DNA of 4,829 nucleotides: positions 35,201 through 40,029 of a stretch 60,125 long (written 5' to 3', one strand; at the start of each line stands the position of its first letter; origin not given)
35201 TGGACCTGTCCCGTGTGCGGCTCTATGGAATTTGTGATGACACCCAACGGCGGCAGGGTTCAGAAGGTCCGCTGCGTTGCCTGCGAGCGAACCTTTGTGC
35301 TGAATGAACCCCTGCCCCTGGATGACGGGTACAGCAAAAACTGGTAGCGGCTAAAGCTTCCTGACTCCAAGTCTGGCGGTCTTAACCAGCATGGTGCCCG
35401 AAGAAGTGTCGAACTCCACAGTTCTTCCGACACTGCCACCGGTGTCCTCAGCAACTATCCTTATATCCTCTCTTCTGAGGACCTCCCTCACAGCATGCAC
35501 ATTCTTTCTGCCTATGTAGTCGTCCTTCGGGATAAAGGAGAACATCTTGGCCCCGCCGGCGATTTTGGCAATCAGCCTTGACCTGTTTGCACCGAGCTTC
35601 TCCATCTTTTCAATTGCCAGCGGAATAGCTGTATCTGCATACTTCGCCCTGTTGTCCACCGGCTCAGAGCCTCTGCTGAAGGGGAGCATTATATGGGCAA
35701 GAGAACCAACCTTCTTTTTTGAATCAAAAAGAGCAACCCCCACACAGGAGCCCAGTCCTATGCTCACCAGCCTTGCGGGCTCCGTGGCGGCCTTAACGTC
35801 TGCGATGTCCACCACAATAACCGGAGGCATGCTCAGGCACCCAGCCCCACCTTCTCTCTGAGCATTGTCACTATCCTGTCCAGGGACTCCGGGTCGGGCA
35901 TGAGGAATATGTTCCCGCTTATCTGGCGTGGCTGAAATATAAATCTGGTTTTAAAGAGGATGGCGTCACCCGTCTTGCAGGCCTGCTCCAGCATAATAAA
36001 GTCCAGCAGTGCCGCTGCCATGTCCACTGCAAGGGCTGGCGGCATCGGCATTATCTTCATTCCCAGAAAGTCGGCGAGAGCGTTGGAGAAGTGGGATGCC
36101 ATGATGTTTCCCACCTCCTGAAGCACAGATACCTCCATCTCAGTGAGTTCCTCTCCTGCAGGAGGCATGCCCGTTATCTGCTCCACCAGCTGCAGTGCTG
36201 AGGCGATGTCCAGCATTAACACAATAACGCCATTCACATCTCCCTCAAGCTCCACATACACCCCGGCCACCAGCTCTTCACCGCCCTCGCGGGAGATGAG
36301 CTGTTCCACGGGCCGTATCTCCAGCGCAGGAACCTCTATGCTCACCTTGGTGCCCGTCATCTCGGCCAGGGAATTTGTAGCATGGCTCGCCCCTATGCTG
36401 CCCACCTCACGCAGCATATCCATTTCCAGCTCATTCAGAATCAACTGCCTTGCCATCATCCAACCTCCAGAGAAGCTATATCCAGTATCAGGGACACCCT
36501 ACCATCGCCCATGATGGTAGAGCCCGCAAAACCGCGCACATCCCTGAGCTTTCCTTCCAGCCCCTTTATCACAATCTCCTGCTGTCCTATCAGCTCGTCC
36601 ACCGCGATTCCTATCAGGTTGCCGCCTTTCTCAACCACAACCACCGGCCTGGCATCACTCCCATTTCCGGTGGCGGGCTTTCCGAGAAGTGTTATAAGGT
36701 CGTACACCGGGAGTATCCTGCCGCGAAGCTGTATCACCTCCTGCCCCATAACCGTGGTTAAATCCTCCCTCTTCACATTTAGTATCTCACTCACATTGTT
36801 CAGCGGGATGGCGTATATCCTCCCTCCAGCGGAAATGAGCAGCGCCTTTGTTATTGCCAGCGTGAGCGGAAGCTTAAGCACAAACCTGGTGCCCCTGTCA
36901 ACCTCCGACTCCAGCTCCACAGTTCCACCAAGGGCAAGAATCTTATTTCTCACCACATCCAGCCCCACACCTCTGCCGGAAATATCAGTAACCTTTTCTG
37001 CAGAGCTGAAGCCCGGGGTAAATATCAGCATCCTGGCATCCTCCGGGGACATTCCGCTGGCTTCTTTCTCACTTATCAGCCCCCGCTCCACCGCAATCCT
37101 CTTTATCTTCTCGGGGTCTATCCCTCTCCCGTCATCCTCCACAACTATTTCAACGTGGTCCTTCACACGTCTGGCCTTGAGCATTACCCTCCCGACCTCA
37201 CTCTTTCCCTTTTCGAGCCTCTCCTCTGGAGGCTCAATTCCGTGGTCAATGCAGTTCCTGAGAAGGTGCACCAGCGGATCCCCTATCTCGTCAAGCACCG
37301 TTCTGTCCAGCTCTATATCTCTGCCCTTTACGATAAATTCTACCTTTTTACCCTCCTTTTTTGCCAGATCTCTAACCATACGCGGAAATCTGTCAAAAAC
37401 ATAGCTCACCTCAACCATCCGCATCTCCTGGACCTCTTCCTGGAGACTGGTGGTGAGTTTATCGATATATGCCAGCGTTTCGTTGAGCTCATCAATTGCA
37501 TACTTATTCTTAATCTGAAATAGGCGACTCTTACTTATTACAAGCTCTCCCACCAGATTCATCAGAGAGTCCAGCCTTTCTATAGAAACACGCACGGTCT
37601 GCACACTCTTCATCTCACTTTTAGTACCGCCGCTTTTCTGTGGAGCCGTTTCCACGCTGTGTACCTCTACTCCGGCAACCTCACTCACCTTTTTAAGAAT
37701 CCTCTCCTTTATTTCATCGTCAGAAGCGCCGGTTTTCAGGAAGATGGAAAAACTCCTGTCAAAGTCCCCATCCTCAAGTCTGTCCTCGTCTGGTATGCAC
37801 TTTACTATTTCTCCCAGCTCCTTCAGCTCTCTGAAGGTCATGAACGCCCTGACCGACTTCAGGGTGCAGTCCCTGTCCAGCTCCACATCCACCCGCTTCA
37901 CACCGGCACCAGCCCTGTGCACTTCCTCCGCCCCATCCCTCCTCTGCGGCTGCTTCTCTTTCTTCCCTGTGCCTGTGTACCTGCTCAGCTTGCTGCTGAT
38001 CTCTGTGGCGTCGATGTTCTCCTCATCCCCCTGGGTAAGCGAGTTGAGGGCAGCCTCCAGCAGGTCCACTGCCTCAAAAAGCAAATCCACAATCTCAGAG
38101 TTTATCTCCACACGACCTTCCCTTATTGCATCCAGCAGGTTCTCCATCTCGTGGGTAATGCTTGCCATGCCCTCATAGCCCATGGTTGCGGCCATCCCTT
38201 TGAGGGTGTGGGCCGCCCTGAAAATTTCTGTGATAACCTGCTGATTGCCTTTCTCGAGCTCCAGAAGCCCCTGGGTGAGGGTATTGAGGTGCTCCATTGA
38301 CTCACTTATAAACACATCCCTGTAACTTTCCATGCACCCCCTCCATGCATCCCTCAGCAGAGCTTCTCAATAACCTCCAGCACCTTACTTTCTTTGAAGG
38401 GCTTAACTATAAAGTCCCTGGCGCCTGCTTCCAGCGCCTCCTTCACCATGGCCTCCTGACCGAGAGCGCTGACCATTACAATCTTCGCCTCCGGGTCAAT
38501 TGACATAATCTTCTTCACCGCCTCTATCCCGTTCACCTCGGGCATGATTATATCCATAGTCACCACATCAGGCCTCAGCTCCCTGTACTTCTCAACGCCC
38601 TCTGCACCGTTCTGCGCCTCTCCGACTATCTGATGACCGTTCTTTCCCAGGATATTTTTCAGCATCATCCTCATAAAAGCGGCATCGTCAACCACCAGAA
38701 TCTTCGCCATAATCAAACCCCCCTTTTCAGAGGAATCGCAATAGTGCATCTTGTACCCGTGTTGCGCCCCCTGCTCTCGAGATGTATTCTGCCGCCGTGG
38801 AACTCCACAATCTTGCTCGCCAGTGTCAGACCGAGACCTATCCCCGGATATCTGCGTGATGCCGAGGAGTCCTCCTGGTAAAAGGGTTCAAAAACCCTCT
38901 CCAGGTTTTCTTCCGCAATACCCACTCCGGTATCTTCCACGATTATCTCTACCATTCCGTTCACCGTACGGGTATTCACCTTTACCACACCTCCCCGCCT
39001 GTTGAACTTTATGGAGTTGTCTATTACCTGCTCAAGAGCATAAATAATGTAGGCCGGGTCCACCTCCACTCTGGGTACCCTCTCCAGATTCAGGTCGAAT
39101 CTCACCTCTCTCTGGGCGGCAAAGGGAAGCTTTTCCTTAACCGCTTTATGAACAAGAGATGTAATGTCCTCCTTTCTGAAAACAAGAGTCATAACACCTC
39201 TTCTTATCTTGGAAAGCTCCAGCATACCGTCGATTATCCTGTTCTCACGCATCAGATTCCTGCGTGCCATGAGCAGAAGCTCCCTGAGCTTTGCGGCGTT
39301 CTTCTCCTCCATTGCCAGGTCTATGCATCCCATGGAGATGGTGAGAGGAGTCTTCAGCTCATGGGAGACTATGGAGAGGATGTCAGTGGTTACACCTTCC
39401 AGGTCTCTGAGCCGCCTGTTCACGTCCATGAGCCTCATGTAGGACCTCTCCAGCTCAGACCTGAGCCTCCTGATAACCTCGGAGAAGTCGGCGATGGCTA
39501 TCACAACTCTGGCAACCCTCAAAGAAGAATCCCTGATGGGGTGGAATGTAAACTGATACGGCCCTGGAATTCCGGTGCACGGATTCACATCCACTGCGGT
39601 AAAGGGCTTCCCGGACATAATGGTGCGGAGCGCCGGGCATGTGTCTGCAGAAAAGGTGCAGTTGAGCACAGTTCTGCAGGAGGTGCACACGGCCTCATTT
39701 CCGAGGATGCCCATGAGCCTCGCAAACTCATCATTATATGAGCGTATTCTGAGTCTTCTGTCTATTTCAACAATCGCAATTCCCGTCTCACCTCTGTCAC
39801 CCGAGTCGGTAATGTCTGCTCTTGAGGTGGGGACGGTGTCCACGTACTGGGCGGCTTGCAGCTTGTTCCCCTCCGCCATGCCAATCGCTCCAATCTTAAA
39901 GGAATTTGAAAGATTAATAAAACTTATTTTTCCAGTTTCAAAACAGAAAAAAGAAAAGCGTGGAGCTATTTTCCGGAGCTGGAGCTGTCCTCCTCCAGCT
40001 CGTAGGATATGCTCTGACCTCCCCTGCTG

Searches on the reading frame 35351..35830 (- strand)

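Call 19: search_protein_families(library=pfam, proteins=[window:35351-35830:-], max_evalue=0.001)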
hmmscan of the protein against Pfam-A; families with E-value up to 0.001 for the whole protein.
window:35351-35830:- (159 aa): 1 family
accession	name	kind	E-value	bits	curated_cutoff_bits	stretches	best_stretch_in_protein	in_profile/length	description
PF03975.18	CheD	-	9.5e-35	119.5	25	1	48-151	1-108/108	CheD chemotactic sensory transduction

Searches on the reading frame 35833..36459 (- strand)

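Call 19: search_protein_families(library=pfam, proteins=[window:35833-36459:-], max_evalue=0.001)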
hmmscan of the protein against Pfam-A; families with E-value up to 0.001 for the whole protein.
window:35833-36459:- (208 aa): 2 families
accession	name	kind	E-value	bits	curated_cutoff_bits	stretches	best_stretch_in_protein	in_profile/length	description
PF04509.17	CheC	-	2.7e-18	66.1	22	2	108-143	1-36/38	CheC-like family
PF13690.11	CheX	-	1.1e-06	29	27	1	67-143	3-72/94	Chemotaxis phosphatase CheX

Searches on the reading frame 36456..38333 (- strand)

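Call 19: search_protein_families(library=pfam, proteins=[window:36456-38333:-], max_evalue=0.001)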
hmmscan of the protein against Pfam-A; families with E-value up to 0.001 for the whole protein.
window:36456-38333:- (625 aa): 5 families
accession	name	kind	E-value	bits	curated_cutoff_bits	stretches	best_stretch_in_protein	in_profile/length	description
PF01584.24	CheW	-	8.1e-30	103.7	23.5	1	497-622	2-133/138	CheW-like domain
PF07194.16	P2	-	2.4e-25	88.8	23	1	147-225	3-80/81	P2 response regulator binding domain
PF02518.31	HATPase_c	-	1.1e-21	77.8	26.4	1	352-491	4-110/111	Histidine kinase-, DNA gyrase B-, and HSP90-like ATPase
PF01627.28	Hpt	-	6.3e-20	71.6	24.6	1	4-94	2-83/84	Hpt domain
PF02895.20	H-kinase_dim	-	3.9e-18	66.1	23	1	245-304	2-68/68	Signal transducing histidine kinase, homodimeric domain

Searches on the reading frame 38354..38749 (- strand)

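Call 19: search_protein_families(library=pfam, proteins=[window:38354-38749:-], max_evalue=0.001)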
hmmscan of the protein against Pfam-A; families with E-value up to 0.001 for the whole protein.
window:38354-38749:- (131 aa): 1 family
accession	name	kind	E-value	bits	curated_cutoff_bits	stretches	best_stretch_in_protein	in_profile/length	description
PF00072.30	Response_reg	-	3.8e-31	108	30.2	1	17-127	1-110/111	Response regulator receiver domain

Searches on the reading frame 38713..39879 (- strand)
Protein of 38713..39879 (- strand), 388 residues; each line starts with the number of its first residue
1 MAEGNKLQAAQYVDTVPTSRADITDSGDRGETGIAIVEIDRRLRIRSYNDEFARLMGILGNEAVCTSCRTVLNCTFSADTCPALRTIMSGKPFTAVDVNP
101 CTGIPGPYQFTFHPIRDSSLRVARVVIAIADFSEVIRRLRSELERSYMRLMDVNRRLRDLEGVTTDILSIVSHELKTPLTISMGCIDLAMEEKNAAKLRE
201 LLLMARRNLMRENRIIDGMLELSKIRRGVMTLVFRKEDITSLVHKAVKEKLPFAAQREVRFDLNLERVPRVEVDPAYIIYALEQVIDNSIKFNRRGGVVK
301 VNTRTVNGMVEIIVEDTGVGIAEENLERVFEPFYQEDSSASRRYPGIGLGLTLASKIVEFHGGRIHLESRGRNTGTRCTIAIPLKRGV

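Call 19: search_protein_families(library=pfam, proteins=[window:38713-39879:-], max_evalue=0.001)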
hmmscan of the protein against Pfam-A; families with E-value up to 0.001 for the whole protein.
window:38713-39879:- (388 aa): 4 families
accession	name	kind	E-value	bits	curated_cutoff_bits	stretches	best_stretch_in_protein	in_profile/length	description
PF02518.31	HATPase_c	-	2.4e-23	83.1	26.4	1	275-385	3-110/111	Histidine kinase-, DNA gyrase B-, and HSP90-like ATPase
PF00512.31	HisKA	-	1.2e-09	38.5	26.9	1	166-228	4-66/66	His Kinase A (phospho-acceptor) domain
PF08448.16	PAS_4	-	9.6e-09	35.9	23.1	1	35-135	7-108/110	PAS fold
PF13589.12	HATPase_c_3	-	3.6e-05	24.3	25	1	281-357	6-83/137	Histidine kinase-, DNA gyrase B-, and HSP90-like ATPase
